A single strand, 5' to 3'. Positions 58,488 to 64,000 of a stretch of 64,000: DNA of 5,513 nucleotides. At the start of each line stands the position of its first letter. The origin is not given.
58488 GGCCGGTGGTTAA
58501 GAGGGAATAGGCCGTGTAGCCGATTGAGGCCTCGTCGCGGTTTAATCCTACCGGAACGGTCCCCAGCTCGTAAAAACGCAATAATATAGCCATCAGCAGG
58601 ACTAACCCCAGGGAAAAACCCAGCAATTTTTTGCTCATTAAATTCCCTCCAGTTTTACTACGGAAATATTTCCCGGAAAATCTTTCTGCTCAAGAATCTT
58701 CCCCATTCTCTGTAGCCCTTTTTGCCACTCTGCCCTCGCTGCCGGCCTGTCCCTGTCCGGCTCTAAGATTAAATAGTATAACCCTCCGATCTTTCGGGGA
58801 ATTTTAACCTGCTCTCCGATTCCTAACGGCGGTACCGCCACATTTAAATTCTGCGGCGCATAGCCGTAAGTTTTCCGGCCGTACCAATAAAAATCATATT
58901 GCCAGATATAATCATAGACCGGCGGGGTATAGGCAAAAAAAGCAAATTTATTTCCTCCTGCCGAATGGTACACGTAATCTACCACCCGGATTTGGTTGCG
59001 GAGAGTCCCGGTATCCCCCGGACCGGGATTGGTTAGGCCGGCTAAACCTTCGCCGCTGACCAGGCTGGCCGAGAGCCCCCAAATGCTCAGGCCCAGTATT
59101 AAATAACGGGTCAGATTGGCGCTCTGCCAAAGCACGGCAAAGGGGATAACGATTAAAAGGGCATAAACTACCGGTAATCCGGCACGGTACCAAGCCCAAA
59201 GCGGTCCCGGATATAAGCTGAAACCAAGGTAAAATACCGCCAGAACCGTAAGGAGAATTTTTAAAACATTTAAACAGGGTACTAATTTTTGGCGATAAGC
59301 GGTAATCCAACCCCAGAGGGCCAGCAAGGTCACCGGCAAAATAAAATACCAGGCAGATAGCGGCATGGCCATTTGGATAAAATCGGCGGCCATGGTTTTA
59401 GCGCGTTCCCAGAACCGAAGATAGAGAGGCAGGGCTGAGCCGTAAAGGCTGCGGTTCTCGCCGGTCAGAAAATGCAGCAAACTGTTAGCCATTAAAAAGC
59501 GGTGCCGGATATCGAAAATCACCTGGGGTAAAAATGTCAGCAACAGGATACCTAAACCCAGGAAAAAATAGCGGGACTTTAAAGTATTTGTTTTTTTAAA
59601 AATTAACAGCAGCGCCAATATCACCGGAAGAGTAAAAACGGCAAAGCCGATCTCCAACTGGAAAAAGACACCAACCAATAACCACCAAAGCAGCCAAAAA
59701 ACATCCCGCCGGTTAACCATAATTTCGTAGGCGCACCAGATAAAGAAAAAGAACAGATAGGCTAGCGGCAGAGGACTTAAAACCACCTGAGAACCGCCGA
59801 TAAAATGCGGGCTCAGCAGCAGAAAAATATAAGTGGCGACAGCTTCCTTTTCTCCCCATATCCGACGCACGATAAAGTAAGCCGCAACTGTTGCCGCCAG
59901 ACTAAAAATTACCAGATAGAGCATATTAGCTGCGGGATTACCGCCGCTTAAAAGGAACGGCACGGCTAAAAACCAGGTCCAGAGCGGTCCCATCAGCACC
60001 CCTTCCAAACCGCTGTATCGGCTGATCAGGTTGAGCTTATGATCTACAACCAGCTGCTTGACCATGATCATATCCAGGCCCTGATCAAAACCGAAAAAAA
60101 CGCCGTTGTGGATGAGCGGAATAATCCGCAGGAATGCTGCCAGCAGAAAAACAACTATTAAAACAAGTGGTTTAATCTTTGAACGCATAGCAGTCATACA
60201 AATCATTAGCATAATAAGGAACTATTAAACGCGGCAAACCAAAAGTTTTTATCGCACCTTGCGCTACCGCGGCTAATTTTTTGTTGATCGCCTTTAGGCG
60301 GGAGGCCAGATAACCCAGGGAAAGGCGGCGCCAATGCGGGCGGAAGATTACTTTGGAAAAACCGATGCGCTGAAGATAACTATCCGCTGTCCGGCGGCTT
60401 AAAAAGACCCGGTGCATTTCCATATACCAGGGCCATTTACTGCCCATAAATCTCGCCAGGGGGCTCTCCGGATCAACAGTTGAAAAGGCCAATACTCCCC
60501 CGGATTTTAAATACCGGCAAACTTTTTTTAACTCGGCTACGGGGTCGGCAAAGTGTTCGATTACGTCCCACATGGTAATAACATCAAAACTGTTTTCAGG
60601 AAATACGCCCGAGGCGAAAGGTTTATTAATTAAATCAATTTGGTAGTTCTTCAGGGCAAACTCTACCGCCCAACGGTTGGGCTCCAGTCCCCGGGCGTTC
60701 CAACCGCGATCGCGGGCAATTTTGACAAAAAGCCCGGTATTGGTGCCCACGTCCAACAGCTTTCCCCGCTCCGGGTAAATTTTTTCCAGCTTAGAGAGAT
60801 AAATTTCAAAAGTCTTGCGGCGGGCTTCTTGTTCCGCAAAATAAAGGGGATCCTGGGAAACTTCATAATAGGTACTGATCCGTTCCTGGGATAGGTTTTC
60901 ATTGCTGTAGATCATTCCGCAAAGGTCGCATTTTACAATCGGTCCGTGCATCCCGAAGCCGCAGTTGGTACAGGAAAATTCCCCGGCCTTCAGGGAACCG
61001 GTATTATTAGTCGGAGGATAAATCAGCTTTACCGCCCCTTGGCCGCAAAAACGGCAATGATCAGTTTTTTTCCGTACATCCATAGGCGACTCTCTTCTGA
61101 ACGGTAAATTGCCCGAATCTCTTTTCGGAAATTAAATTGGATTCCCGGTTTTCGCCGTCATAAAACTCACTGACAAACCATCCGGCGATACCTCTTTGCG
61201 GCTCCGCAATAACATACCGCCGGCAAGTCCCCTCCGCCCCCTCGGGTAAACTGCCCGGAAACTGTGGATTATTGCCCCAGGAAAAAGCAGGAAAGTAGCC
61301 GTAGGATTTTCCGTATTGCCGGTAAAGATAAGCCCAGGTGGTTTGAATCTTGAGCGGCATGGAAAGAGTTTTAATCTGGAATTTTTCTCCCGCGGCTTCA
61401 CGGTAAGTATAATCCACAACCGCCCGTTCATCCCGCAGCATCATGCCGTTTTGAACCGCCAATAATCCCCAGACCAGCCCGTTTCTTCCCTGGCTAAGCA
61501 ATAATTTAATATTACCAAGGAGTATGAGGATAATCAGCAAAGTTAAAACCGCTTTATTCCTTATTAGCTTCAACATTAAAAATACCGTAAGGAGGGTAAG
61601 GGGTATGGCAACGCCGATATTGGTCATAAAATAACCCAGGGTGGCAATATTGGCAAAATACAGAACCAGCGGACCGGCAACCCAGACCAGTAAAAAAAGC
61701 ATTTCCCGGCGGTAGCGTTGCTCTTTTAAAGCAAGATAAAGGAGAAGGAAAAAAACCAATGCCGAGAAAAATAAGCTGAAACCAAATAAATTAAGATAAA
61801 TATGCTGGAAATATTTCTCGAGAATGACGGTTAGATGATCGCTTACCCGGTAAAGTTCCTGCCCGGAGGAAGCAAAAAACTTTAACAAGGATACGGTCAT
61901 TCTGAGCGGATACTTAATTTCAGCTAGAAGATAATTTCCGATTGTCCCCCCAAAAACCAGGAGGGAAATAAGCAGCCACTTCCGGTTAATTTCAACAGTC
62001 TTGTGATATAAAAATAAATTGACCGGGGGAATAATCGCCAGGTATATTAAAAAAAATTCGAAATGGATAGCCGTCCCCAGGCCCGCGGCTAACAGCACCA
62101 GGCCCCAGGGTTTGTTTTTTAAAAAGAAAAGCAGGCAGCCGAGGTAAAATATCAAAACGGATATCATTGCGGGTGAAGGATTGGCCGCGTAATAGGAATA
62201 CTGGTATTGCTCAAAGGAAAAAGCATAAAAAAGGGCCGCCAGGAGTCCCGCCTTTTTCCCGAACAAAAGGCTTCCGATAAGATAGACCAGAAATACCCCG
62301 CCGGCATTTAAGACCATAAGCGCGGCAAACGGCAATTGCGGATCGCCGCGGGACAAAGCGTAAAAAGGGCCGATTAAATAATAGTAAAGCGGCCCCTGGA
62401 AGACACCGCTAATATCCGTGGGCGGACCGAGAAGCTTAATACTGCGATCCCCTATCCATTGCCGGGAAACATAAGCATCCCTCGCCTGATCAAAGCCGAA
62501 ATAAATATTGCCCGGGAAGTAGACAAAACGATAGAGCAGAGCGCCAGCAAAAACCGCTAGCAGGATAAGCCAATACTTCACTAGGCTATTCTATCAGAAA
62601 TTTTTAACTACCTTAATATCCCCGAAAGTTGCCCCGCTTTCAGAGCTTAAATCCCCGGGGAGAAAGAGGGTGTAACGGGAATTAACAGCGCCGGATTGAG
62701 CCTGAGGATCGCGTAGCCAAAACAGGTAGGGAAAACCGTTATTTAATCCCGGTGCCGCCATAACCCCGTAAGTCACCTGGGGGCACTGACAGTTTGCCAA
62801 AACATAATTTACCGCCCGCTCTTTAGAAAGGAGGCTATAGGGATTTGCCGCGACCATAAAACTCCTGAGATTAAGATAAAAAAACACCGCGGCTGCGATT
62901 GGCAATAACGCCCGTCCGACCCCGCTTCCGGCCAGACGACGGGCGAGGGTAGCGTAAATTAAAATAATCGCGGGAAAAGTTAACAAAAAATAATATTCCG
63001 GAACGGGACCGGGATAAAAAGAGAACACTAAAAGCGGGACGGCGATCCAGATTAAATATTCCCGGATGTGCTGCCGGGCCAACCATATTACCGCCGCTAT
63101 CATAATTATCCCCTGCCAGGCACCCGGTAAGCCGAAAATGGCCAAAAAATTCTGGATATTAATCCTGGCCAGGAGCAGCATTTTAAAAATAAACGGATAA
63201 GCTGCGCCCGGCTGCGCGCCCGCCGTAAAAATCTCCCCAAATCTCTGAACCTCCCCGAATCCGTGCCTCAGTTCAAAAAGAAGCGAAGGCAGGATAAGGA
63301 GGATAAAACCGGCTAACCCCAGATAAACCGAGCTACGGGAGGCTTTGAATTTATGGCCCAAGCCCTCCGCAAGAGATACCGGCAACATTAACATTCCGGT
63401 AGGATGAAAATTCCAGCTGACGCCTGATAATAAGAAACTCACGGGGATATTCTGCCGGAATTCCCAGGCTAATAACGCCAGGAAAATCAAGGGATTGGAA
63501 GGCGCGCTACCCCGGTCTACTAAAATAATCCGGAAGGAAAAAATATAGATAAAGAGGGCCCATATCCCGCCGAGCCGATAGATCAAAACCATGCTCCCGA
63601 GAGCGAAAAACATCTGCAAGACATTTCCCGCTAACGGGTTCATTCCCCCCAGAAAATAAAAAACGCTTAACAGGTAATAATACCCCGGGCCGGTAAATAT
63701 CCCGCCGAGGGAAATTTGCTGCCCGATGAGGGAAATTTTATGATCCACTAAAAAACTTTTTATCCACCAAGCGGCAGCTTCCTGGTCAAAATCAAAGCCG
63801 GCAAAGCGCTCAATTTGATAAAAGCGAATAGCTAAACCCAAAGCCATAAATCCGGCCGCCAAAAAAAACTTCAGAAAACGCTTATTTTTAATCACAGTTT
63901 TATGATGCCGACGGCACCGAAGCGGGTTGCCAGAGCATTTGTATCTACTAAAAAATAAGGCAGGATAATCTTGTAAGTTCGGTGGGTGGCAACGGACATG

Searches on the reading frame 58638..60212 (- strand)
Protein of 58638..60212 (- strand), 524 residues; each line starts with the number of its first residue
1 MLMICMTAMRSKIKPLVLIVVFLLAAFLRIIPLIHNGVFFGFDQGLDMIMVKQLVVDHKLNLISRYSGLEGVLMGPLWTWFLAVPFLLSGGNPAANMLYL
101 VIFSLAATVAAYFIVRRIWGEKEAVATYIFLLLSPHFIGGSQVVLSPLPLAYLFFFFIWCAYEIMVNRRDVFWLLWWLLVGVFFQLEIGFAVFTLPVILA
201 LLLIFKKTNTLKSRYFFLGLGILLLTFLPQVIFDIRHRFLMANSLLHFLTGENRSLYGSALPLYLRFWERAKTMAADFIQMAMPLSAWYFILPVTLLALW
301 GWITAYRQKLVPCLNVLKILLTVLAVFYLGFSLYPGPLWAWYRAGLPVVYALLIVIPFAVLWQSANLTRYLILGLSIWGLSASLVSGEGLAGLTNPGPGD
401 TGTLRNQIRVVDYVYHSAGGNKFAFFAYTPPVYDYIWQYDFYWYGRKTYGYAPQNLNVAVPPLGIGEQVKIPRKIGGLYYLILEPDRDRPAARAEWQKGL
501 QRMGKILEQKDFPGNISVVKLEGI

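Call 6: search_protein_families(library=pfam, proteins=[window:58638-60212:-], max_evalue=0.01)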
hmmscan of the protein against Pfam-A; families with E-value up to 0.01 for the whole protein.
window:58638-60212:- (524 aa): 1 family
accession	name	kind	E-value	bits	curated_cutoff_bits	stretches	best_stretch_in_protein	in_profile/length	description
PF13231.12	PMT_2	-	1.4e-08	35.5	26.1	1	76-232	4-159/160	Dolichyl-phosphate-mannose-protein mannosyltransferase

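Call 35: find_encoding_contigs(protein=window:58638-60212:-, flank=10000, max_places=2)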
Protein window:58638-60212:- (524 aa): no gene with exactly this product is on record in the collection.

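Call 72: search_protein_families(library=ncbifam, proteins=[window:58638-60212:-], max_evalue=0.001)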
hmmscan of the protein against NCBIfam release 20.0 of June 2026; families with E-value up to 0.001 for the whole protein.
window:58638-60212:- (524 aa): 0 families

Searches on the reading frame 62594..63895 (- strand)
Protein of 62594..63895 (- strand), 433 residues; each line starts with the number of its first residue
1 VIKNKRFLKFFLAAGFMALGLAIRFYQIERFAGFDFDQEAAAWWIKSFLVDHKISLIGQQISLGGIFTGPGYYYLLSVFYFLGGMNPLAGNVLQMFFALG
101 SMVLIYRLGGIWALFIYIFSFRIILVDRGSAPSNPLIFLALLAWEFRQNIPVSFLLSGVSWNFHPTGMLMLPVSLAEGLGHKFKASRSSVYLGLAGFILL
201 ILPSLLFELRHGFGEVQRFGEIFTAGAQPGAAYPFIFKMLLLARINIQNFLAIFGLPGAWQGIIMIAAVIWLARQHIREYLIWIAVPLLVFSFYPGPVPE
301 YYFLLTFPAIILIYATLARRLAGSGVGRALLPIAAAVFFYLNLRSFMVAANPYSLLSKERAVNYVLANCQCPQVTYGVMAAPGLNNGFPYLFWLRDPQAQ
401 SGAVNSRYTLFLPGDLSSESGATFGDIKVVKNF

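Call 6: search_protein_families(library=pfam, proteins=[window:62594-63895:-], max_evalue=0.01)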
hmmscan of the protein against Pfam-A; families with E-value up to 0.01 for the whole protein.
window:62594-63895:- (433 aa): 0 families

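Call 34: find_encoding_contigs(protein=window:62594-63895:-, flank=10000, max_places=2)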
Protein window:62594-63895:- (433 aa): no gene with exactly this product is on record in the collection.
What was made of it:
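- Tried and rejected: Failed because my start codons differed from the annotation (calls 34, 35).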

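Call 51: find_encoding_contigs(protein=window:62594-63847:-, flank=10000, max_places=3)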
Protein window:62594-63847:- (417 aa): 7 contigs read that carry it; 2 places shown.
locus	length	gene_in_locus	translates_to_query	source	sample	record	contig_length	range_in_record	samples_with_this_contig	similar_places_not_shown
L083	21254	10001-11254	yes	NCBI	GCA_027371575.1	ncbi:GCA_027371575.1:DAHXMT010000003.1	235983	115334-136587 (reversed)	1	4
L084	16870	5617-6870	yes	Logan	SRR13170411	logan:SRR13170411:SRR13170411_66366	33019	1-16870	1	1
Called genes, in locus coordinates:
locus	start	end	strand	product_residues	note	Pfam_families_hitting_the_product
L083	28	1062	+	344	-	PF00908:dTDP_sugar_isom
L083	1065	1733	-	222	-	PF01746:tRNA_m1G_MT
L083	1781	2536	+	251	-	PF00535:Glycos_transf_2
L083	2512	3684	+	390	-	PF00535:Glycos_transf_2, PF04138:GtrA_DPMS_TM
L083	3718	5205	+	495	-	PF13231:PMT_2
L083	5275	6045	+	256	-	PF00535:Glycos_transf_2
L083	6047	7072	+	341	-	PF26314:MptA_B_family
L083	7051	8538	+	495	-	-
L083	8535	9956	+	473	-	PF13231:PMT_2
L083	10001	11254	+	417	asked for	-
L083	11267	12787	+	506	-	PF13231:PMT_2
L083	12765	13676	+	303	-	PF13489:Methyltransf_23, PF13847:Methyltransf_31, PF08241:Methyltransf_11, PF08242:Methyltransf_12, PF13649:Methyltransf_25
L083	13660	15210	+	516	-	PF13231:PMT_2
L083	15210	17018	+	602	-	PF13231:PMT_2 (weak)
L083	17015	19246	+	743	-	PF09586:YfhO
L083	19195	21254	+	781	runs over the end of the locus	PF09586:YfhO (weak)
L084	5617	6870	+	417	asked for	-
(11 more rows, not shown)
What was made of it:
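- A GtrA-domain fusion lies upstream (call 51).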

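Call 73: search_protein_families(library=ncbifam, proteins=[L083:1781-2536:+, L083:2512-3684:+, L083:5275-6045:+, L083:28-1062:+], max_evalue=0.00001)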
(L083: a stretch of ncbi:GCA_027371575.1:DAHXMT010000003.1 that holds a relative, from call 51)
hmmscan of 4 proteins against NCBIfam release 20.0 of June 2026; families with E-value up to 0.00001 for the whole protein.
L083:1781-2536:+ (251 aa): 11 families
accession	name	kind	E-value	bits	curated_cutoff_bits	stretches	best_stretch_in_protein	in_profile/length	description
TIGR04182.1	glyco_TIGR04182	equivalog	7.2e-18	65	325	1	7-246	2-216/293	S-layer glycoprotein N-glycosyltransferase AglJ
NF047588.1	GlcsyltransPgfSStrep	equivalog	2.1e-11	43.6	500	1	7-134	3-126/308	glycosyltransferase PgfS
NF058614.1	PPMAGASynPpgS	equivalog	2.4e-10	40.2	370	1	8-145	3-129/226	polyprenyl-phospho-N-acetylgalactosaminyl synthase PpgS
TIGR03469.1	HpnB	hypoth_equivalog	6.1e-10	38.7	379.25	1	6-120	45-162/386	hopene-associated glycosyltransferase HpnB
TIGR03937.1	PgaC_IcaA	equivalog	3.7e-09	36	422.3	1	3-122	43-154/407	poly-beta-1,6-N-acetyl-D-glucosamine synthase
NF041875.1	EPS_EpsD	equivalog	1.6e-08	34.3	370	1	9-125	3-111/325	exopolysaccharide biosynthesis glycosyltransferase EpsD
NF007986.1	PRK10714.1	equivalog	1.6e-08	34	529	1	4-128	5-125/316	undecaprenyl-phosphate 4-deoxy-4-formamido-L-arabinose transferase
NF038302.1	EPS_HpsE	equivalog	4.5e-07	29.1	300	1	8-108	4-101/307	hormogonium polysaccharide biosynthesis glycosyltransferase HpsE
NF007482.0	PRK10073.1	equivalog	8.3e-07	28.3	423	1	2-91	3-87/334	glycosyltransferase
NF041865.1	EpsU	equivalog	1.7e-06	27.3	700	1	6-125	40-154/394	exopolysaccharide biosynthesis GT2 family glycosyltransferase EpsU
NF045692.1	OglycostaseCruG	equivalog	5e-06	25.7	600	1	6-119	42-153/386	2'-O-glycosyltransferase CruG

L083:2512-3684:+ (390 aa): 6 families
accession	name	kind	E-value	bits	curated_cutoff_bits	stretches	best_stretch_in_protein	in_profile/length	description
NF058614.1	PPMAGASynPpgS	equivalog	1.2e-11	44.5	370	1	6-211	3-196/226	polyprenyl-phospho-N-acetylgalactosaminyl synthase PpgS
NF047588.1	GlcsyltransPgfSStrep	equivalog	5.3e-11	42.3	500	1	4-133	2-129/308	glycosyltransferase PgfS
TIGR04182.1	glyco_TIGR04182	equivalog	7.3e-11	42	325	1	5-262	2-241/293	S-layer glycoprotein N-glycosyltransferase AglJ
NF007986.1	PRK10714.1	equivalog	2.6e-10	39.8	529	1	3-278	6-268/316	undecaprenyl-phosphate 4-deoxy-4-formamido-L-arabinose transferase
TIGR03469.1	HpnB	hypoth_equivalog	5.9e-07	28.8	379.25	1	4-124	45-169/386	hopene-associated glycosyltransferase HpnB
TIGR03937.1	PgaC_IcaA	equivalog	1.3e-06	27.7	422.3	1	4-112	46-147/407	poly-beta-1,6-N-acetyl-D-glucosamine synthase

L083:5275-6045:+ (256 aa): 15 families
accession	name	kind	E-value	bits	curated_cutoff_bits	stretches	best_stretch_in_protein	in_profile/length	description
NF047588.1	GlcsyltransPgfSStrep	equivalog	1e-17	64.4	500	1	4-171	3-168/308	glycosyltransferase PgfS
NF041391.1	DPhHxTase_Halo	equivalog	1.6e-16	60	375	1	10-218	3-187/213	dolichyl-phosphate hexose transferase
NF007986.1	PRK10714.1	equivalog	2.6e-15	56.3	529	1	4-166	8-168/316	undecaprenyl-phosphate 4-deoxy-4-formamido-L-arabinose transferase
NF041875.1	EPS_EpsD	equivalog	4.6e-14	52.5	370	1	4-114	1-107/325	exopolysaccharide biosynthesis glycosyltransferase EpsD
NF007482.0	PRK10073.1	equivalog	2.6e-11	43.1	423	1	4-100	8-99/334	glycosyltransferase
NF038302.1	EPS_HpsE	equivalog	4.4e-11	42.3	300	1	4-99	3-99/307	hormogonium polysaccharide biosynthesis glycosyltransferase HpsE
NF050050.1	ProtGlycPglI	equivalog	1.1e-10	41.4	500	1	2-127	2-124/306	GalNAc(5)-diNAcBac-PP-undecaprenol beta-1,3-glucosyltransferase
TIGR04182.1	glyco_TIGR04182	equivalog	7.5e-10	38.7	325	1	5-218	3-194/293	S-layer glycoprotein N-glycosyltransferase AglJ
TIGR03937.1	PgaC_IcaA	equivalog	9.8e-10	37.9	422.3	1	4-97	47-136/407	poly-beta-1,6-N-acetyl-D-glucosamine synthase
TIGR04283.1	glyco_like_mftF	equivalog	4e-09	36.4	182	1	4-111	1-97/221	TIGR04283 family arsenosugar biosynthesis glycosyltransferase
NF010496.0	PRK13915.1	equivalog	2e-08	33.7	262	1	4-101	33-131/307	glucosyl-3-phosphoglycerate synthase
TIGR04242.1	nodulat_NodC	equivalog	1.5e-07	30.8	550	1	5-109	51-154/395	chitooligosaccharide synthase NodC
NF047683.1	TeichurnBiosyTuaG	equivalog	1.1e-06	28.5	400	1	4-109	8-109/252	teichuronic acid biosynthesis protein TuaG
NF038299.1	EPS_HpsN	equivalog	1.1e-06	27.9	425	1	4-114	3-109/317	hormogonium polysaccharide biosynthesis glycosyltransferase HpsN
TIGR03965.1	mycofact_glyco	equivalog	4.1e-06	25.9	280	1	5-113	77-181/467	mycofactocin biosynthesis glycosyltransferase MftF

L083:28-1062:+ (344 aa): 1 family
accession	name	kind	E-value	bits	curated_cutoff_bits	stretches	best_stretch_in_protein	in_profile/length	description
TIGR01221.1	rmlC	equivalog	7.9e-42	143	155.75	2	154-323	4-174/176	dTDP-4-dehydrorhamnose 3,5-epimerase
